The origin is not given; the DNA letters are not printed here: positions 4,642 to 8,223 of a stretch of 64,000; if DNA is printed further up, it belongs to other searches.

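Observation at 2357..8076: Stand-alone, translationally coupled SNF2 helicase + Eco57I/type-IIG-like N6-adenine methyltransferase: candidate two-gene defence module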

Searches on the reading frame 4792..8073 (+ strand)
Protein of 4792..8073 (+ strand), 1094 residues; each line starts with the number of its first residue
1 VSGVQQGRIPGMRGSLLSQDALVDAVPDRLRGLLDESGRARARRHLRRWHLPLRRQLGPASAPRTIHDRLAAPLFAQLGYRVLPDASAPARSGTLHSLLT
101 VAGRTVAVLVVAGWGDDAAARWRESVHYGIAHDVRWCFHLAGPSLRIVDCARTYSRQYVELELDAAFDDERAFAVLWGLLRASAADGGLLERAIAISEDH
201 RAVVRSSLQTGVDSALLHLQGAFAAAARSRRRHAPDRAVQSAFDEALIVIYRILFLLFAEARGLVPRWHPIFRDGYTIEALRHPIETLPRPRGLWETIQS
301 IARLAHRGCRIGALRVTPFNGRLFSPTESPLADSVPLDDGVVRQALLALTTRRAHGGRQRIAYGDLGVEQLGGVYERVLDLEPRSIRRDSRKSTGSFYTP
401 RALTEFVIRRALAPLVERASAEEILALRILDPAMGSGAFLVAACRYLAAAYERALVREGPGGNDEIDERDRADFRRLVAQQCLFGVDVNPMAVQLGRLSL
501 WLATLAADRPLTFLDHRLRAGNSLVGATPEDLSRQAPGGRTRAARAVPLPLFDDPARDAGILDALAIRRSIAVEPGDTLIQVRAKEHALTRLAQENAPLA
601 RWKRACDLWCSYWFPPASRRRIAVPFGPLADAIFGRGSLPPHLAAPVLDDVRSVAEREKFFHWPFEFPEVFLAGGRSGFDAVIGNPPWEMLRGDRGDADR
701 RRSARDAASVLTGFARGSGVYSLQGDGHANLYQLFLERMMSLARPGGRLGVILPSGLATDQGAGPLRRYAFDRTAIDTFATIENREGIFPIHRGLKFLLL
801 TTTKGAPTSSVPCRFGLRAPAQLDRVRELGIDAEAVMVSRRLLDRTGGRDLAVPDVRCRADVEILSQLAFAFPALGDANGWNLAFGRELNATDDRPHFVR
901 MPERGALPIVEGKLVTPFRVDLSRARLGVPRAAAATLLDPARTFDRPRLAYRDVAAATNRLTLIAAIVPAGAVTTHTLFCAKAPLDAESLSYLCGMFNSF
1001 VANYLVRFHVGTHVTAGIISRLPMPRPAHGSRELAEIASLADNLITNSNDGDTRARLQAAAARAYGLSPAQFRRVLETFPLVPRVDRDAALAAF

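Call 7: search_protein_families(library=pfam, proteins=[window:4792-8073:+], max_evalue=0.01)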
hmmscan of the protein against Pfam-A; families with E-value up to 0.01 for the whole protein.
window:4792-8073:+ (1094 aa): 4 families
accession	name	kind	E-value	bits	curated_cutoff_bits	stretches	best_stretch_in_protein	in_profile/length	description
PF07669.17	Eco57I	-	3.3e-21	76.6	25.3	1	481-789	1-171/171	Eco57I restriction-modification methylase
PF02384.22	N6_Mtase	-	3.3e-12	46.8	20.4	1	370-503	5-100/311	N-6 DNA Methylase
PF20473.4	MmeI_Mtase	-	8e-07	28.9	27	1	422-509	16-91/259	MmeI, DNA-methyltransferase domain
PF01170.24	UPF0020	-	0.003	17.7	22.3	0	428-502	31-98/197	RMKL-like, methyltransferase domain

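Call 8: search_protein_families(library=padloc, proteins=[window:4792-8073:+], max_evalue=0.01)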
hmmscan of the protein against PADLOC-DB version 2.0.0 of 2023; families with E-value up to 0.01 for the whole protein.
window:4792-8073:+ (1094 aa): 66 families (the best 25 are shown)
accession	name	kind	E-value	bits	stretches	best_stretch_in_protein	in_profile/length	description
PDLC02643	DrmMI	-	3.7e-98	327.8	2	389-755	550-934/1347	DrmMI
PDLC02638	DrmMI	-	4.7e-67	224.9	2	390-689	550-882/935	DrmMI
PDLC03622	REase_MTase_IIG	-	4.2e-58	194.7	5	463-528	580-645/1524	Type IIG restriction enzyme-methyltransferase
PDLC03613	REase_MTase_IIG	-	3e-44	149.1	4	724-1037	823-1162/1250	Type IIG restriction enzyme-methyltransferase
PDLC03611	REase_MTase_IIG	-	1.1e-42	143.7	5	387-529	511-656/1532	Type IIG restriction enzyme-methyltransferase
PDLC02639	DrmMI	-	1.8e-40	137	1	393-528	249-388/803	DrmMI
PDLC02644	DrmMI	-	4.3e-38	128.9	2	390-527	61-229/988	DrmMI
PDLC03618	REase_MTase_IIG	-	8.9e-38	127.3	3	390-527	545-713/1429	Type IIG restriction enzyme-methyltransferase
PDLC02645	DrmMI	-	2.2e-37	126.7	2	390-530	545-716/772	DrmMI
PDLC03620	REase_MTase_IIG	-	1.4e-34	117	3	469-527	668-726/1378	Type IIG restriction enzyme-methyltransferase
PDLC03614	REase_MTase_IIG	-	1.1e-31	107.3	3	391-527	525-681/1584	Type IIG restriction enzyme-methyltransferase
PDLC03629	REase_MTase_IIG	-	2e-28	96.7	2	422-528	431-537/1182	Type IIG restriction enzyme-methyltransferase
PDLC02646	DrmMI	-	4.5e-27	92.5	2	448-528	20-99/792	DrmMI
PDLC03604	REase_MTase_IIG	-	1e-18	64.9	2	390-524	353-501/1011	Type IIG restriction enzyme-methyltransferase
PDLC03609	REase_MTase_IIG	-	6.1e-17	58.7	2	424-526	434-533/1066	Type IIG restriction enzyme-methyltransferase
PDLC02642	DrmMI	-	1.3e-10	38.4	1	171-380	200-433/594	DrmMI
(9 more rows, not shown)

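Call 9: search_protein_families(library=ncbifam, proteins=[window:4792-8073:+], max_evalue=0.01)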
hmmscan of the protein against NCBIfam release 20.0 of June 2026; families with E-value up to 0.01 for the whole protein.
window:4792-8073:+ (1094 aa): 6 families
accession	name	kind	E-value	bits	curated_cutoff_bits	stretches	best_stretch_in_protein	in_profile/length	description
TIGR02987.1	met_A_Alw26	exception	1.5e-26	93.3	353.5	2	678-1089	112-515/523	Alw26I/Eco31I/Esp3I family type II restriction adenine-specific DNA-methyltransferase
NF047738.1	antiphage_MADS2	equivalog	4.1e-14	51.8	720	2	391-504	307-409/654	methylation-associated defense system DNA methyltransferase MAD2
NF033452.1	BREX_1_MTaseX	exception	2.1e-11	42.4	500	1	423-509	311-384/1210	BREX-1 system adenine-specific DNA-methyltransferase PglX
NF033455.1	BREX_6_MTaseX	exception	2.3e-10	38.7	900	1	420-504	323-400/1319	BREX-6 system adenine-specific DNA-methyltransferase PglX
NF033451.1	BREX_2_MTaseX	equivalog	6.8e-10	37.3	400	1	389-510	190-296/1185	BREX-2 system adenine-specific DNA-methyltransferase PglX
NF033454.1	BREX_5_MTaseX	exception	0.0042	14.7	900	1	426-503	302-367/1404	BREX-5 system adenine-specific DNA-methyltransferase PglX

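Call 13: find_homologous_proteins(query=window:4792-8073:+, max_evalue=1e-10)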
Query window:4792-8073:+ (1094 aa): 4747 proteins with E <= 1e-10 among 8000 candidates; the best 120 are listed.
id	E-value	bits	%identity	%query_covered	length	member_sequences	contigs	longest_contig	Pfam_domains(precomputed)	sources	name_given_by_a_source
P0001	0.0e+0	2218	100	91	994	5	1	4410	PF02384.23,PF07669.18,PF20473.5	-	-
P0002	0.0e+0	1760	72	100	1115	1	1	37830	PF02384.23,PF07669.18,PF20473.5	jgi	jgi:hypothetical protein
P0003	0.0e+0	1758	72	100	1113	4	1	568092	PF02384.23,PF07669.18,PF20473.5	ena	-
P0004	0.0e+0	1567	67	100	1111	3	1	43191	PF02384.23,PF07669.18,PF20473.5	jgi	jgi:hypothetical protein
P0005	0.0e+0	1565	66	99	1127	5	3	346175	PF02384.23,PF07669.18,PF20473.5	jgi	jgi:hypothetical protein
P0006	0.0e+0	1558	65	99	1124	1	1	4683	PF02384.23,PF07669.18,PF20473.5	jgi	jgi:hypothetical protein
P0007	0.0e+0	1553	66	99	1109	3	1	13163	PF02384.23,PF07669.18,PF20473.5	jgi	jgi:hypothetical protein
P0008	0.0e+0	1513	64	99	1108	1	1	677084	PF02384.23,PF07669.18,PF20473.5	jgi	jgi:N-6 DNA Methylase/Eco57I restriction-modification methylase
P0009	0.0e+0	1507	65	99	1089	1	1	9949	PF02384.23,PF07669.18,PF20473.5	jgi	jgi:Eco57I restriction-modification methylase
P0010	0.0e+0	1504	64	99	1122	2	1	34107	PF02384.23,PF07669.18,PF20473.5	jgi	jgi:N-6 DNA Methylase/Eco57I restriction-modification methylase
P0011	0.0e+0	1502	64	99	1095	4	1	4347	PF02384.23,PF07669.18,PF20473.5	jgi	jgi:hypothetical protein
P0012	0.0e+0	1493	63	99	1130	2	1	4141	PF02384.23,PF07669.18,PF20473.5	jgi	jgi:N-6 DNA Methylase/Eco57I restriction-modification methylase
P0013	0.0e+0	1492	64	99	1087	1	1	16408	PF02384.23,PF07669.18,PF20473.5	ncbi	-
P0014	0.0e+0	1487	64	99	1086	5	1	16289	PF02384.23,PF07669.18,PF20473.5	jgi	jgi:N-6 DNA Methylase/Eco57I restriction-modification methylase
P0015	0.0e+0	1486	64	99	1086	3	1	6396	PF02384.23,PF07669.18,PF20473.5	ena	-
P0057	0.0e+0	1375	58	99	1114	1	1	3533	PF02384.23,PF07669.18,PF20473.5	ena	-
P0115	0.0e+0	1298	58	99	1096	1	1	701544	PF02384.23,PF07669.18,PF20473.5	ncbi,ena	-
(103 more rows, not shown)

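Call 14: find_encoding_contigs(protein=P0003, flank=10000, max_places=2)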
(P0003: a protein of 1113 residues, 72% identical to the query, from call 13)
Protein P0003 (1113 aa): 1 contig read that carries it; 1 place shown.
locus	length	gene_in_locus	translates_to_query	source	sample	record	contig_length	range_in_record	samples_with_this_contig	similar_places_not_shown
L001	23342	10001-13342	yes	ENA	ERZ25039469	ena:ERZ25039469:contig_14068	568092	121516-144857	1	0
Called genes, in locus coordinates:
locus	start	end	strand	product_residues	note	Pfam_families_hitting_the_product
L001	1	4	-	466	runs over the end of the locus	PF00263:Secretin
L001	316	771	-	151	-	PF13629:T2SS-T3SS_pil_N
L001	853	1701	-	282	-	PF08666:SAF, PF16976:RcpC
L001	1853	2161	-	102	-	PF01478:Peptidase_A24 (weak)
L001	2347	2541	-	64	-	-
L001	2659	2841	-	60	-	PF04964:Flp_Fap (weak)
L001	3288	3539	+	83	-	-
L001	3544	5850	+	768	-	-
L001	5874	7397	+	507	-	-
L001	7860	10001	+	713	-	PF00176:SNF2-rel_dom, PF00270:DEAD, PF04851:ResIII, PF00271:Helicase_C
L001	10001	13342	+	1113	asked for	PF02384:N6_Mtase, PF20473:MmeI_Mtase, PF07669:Eco57I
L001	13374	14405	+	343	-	PF01590:GAF, PF13185:GAF_2, PF13492:GAF_3 (weak)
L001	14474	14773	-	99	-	PF07843:DUF1634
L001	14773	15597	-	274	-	PF01925:TauE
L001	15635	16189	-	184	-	-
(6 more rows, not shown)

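Call 15: find_encoding_contigs(protein=P0008, flank=10000, max_places=2)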
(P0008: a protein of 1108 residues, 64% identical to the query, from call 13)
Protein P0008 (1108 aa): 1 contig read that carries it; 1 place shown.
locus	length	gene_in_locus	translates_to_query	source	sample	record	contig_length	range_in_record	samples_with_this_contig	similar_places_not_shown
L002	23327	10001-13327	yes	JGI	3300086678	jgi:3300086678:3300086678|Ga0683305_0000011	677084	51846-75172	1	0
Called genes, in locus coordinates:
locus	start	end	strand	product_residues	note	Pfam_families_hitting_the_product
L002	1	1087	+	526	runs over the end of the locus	-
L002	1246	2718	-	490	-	-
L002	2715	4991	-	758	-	-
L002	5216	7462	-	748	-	-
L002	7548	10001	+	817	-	PF00176:SNF2-rel_dom, PF04851:ResIII (weak), PF00271:Helicase_C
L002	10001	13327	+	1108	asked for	PF02384:N6_Mtase, PF20473:MmeI_Mtase, PF07669:Eco57I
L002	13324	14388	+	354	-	PF13185:GAF_2, PF01590:GAF, PF00512:HisKA (weak)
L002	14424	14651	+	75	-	-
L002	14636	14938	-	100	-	PF07843:DUF1634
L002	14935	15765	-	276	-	PF01925:TauE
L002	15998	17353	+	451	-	PF00753:Lactamase_B, PF00581:Rhodanese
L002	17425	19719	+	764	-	PF00069:Pkinase, PF03109:ABC1 (faint), PF07714:PK_Tyr_Ser-Thr, PF13428:TPR_14 (faint), PF00515:TPR_1 (faint), PF07719:TPR_2 (faint), PF13414:TPR_11 (faint), PF13431:TPR_17 (faint), +2 more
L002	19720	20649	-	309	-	PF02558:ApbA, PF08546:ApbA_C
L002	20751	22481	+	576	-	PF01979:Amidohydro_1 (faint), PF07969:Amidohydro_3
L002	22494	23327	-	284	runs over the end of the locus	-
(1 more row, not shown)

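Call 16: find_encoding_contigs(protein=P0115, flank=10000, max_places=2)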
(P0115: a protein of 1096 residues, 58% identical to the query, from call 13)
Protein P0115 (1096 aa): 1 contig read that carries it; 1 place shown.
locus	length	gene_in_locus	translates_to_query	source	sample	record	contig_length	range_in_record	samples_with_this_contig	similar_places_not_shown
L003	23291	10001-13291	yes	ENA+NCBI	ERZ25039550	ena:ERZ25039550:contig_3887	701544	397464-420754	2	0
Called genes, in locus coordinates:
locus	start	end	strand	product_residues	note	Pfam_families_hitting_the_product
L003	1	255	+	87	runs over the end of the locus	-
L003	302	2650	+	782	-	-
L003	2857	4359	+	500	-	-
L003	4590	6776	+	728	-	-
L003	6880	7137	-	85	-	-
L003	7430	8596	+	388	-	PF00176:SNF2-rel_dom, PF00270:DEAD (weak), PF04851:ResIII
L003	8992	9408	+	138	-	-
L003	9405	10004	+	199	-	-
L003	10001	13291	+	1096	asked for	PF02384:N6_Mtase (weak), PF20473:MmeI_Mtase, PF07669:Eco57I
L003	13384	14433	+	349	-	PF13185:GAF_2, PF01590:GAF, PF00512:HisKA (weak)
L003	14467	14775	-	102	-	PF07843:DUF1634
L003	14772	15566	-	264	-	PF01925:TauE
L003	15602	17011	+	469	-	PF00753:Lactamase_B, PF00581:Rhodanese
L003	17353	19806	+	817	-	PF12704:MacB_PCD, PF02687:FtsX, PF12704:MacB_PCD, PF02687:FtsX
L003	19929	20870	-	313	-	PF02558:ApbA, PF08546:ApbA_C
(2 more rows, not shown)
